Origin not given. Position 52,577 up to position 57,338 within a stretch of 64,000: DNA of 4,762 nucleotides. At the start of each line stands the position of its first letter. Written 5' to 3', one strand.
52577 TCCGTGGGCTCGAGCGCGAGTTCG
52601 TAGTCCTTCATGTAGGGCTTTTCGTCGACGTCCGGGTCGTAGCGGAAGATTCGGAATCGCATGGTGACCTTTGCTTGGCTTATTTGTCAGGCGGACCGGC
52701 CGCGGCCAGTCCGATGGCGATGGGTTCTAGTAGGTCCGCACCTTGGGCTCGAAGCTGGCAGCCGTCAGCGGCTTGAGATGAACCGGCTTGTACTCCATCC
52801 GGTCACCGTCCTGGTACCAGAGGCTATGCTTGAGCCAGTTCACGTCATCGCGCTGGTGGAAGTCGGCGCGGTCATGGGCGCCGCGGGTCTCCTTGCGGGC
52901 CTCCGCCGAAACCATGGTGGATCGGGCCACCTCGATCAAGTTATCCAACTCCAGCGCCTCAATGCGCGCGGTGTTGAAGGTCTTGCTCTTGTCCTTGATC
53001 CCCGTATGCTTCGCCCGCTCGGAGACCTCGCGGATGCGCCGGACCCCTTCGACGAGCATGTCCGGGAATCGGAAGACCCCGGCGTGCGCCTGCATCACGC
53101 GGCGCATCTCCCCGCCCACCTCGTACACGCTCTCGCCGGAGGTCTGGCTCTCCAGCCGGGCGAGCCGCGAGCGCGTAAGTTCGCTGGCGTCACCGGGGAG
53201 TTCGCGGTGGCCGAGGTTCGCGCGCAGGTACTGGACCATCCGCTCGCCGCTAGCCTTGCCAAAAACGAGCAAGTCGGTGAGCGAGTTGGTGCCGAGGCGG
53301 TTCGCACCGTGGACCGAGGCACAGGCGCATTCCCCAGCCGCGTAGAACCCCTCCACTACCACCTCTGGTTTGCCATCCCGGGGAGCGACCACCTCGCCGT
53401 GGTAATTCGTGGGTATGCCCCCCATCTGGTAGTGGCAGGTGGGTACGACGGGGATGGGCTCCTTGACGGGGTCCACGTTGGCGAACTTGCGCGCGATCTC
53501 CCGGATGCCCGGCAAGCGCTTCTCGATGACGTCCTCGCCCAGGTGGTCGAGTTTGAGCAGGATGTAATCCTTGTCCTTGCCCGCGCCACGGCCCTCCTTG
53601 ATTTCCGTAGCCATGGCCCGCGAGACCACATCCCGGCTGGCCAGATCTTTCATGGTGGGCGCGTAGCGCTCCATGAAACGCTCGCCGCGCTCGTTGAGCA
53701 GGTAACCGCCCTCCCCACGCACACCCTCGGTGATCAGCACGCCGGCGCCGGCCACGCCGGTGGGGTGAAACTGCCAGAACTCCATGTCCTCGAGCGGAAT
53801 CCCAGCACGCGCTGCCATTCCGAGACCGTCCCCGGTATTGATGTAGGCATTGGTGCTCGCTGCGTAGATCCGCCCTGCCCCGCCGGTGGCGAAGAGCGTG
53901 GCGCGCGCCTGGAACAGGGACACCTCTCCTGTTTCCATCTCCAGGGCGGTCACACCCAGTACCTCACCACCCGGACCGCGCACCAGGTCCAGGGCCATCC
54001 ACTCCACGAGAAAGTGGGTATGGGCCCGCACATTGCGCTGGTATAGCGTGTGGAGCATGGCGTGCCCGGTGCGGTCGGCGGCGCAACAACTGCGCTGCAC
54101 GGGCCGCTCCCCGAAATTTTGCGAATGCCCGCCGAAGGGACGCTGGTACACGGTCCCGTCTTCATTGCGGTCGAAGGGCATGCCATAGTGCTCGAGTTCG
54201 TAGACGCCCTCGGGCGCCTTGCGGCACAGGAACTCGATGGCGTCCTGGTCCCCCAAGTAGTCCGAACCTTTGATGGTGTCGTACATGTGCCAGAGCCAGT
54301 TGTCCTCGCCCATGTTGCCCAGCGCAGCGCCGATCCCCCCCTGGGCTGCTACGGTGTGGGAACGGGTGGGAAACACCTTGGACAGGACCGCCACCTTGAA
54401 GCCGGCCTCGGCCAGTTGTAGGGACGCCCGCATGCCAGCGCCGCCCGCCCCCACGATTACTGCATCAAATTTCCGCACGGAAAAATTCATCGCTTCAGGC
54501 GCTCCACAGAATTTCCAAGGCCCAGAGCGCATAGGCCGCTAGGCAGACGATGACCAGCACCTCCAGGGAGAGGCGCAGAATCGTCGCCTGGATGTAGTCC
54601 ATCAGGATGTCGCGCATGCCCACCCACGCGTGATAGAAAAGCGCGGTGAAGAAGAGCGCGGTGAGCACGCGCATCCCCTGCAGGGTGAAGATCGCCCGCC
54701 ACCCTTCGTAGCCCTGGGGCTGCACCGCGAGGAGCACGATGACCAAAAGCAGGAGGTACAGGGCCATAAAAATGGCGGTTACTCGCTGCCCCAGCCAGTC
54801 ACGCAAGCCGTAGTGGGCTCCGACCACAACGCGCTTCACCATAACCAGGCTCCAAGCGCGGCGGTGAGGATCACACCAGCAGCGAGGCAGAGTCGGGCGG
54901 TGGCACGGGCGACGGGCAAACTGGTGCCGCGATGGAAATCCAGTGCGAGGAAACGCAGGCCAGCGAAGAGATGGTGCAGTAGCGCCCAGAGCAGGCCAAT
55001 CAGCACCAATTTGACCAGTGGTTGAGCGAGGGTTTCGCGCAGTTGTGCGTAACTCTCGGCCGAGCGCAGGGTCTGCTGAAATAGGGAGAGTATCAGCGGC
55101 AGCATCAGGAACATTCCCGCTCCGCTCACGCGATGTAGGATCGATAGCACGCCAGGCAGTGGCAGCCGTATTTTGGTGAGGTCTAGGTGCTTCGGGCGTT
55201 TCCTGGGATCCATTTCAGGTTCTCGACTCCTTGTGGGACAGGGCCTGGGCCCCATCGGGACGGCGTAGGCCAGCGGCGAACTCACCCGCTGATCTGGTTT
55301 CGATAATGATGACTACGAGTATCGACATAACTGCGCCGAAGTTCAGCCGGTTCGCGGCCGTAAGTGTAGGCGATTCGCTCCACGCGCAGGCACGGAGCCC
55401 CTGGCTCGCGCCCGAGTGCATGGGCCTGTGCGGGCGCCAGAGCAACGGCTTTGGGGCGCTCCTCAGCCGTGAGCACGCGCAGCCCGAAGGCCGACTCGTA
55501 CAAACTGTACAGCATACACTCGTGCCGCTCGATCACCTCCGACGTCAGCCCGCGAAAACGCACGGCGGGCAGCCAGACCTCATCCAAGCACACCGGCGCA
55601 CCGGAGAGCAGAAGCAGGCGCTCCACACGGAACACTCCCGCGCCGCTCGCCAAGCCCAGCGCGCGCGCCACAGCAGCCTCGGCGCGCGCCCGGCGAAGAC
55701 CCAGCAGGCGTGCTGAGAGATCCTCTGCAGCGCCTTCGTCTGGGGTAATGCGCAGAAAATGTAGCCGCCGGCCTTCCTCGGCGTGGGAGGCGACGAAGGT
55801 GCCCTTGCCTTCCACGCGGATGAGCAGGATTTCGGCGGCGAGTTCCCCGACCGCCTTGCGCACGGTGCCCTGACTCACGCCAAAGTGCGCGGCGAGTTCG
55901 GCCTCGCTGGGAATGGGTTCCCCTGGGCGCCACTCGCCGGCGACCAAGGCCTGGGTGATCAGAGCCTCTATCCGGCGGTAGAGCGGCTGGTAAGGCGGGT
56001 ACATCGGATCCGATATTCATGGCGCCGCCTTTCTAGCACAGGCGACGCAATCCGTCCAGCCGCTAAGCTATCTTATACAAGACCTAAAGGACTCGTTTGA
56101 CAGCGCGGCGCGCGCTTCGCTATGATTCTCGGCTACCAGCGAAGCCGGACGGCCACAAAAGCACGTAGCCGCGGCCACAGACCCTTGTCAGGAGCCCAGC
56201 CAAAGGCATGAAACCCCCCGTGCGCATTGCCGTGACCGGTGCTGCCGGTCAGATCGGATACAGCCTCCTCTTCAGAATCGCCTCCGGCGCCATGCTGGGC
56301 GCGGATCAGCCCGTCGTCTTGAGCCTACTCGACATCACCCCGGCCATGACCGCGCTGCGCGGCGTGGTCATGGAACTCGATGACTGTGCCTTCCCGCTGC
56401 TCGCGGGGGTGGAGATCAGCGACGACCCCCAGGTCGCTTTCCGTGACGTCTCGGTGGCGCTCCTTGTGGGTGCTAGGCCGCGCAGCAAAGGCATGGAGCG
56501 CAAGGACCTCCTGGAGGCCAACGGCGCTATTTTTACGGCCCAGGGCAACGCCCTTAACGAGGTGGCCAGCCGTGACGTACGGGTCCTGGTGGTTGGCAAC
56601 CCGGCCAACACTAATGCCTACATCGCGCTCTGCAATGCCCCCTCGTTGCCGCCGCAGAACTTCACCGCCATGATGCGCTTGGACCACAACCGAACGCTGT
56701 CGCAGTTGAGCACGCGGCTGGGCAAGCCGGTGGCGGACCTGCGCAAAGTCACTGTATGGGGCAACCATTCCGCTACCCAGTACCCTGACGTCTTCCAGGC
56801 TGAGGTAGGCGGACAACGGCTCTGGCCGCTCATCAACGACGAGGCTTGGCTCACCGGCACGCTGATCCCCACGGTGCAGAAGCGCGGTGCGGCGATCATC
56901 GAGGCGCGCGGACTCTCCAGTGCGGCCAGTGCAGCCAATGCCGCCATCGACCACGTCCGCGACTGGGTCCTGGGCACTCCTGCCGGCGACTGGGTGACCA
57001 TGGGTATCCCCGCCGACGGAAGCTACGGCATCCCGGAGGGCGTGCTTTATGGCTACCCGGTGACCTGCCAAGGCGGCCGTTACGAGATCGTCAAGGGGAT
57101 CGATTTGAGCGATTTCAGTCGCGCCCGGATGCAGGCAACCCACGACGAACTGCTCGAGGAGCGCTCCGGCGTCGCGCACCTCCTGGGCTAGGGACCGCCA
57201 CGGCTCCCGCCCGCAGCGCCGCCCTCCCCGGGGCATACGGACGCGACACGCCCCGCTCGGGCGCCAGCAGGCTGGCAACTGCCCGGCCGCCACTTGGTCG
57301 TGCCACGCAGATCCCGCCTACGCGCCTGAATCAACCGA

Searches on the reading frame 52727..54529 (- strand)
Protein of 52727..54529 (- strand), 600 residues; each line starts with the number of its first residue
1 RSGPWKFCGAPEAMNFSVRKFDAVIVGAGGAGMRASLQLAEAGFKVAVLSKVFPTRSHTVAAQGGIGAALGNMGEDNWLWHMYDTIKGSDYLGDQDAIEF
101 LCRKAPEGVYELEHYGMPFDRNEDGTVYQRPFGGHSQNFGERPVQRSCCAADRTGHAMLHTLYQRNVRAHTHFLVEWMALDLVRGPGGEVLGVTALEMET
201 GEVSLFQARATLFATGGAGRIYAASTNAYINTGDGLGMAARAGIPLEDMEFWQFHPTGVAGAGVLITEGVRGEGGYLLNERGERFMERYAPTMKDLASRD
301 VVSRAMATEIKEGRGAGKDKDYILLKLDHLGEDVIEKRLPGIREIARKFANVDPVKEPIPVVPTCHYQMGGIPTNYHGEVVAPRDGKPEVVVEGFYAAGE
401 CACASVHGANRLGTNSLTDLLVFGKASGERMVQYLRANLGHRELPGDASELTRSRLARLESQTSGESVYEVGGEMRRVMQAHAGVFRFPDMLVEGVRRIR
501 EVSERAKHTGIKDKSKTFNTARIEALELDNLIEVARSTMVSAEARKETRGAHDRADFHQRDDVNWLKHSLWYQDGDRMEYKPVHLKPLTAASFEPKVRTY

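Call 66: search_protein_families(library=pfam, proteins=[window:52727-54529:-], max_evalue=0.00001)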
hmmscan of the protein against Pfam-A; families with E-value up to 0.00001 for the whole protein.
window:52727-54529:- (600 aa): 2 families
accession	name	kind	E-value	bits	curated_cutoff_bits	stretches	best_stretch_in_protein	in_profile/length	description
PF00890.30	FAD_binding_2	-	1.5e-121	406.9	20.4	1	22-417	1-414/414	FAD binding domain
PF02910.25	Succ_DH_flav_C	-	3.8e-42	143.7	20.8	1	474-600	3-130/130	Fumarate reductase flavoprotein C-term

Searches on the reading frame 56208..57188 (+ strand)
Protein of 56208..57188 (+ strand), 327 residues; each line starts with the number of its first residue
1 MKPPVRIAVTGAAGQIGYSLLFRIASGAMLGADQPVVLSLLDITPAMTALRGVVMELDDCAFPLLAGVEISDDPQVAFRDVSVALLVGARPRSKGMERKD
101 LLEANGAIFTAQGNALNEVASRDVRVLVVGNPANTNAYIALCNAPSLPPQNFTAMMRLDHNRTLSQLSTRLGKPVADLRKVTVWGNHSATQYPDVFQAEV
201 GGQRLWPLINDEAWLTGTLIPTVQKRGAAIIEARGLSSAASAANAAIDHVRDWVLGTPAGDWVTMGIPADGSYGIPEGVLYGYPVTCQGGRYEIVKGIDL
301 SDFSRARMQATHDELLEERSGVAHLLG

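Call 66: search_protein_families(library=pfam, proteins=[window:56208-57188:+], max_evalue=0.00001)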
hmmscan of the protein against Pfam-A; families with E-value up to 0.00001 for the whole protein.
window:56208-57188:+ (327 aa): 2 families
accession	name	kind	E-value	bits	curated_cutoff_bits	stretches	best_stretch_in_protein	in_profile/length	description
PF02866.23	Ldh_1_C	-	2.9e-39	135.3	22.6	1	157-319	2-167/174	lactate/malate dehydrogenase, alpha/beta C-terminal domain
PF00056.29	Ldh_1_N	-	1.3e-33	116.4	27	1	5-152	1-140/141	lactate/malate dehydrogenase, NAD binding domain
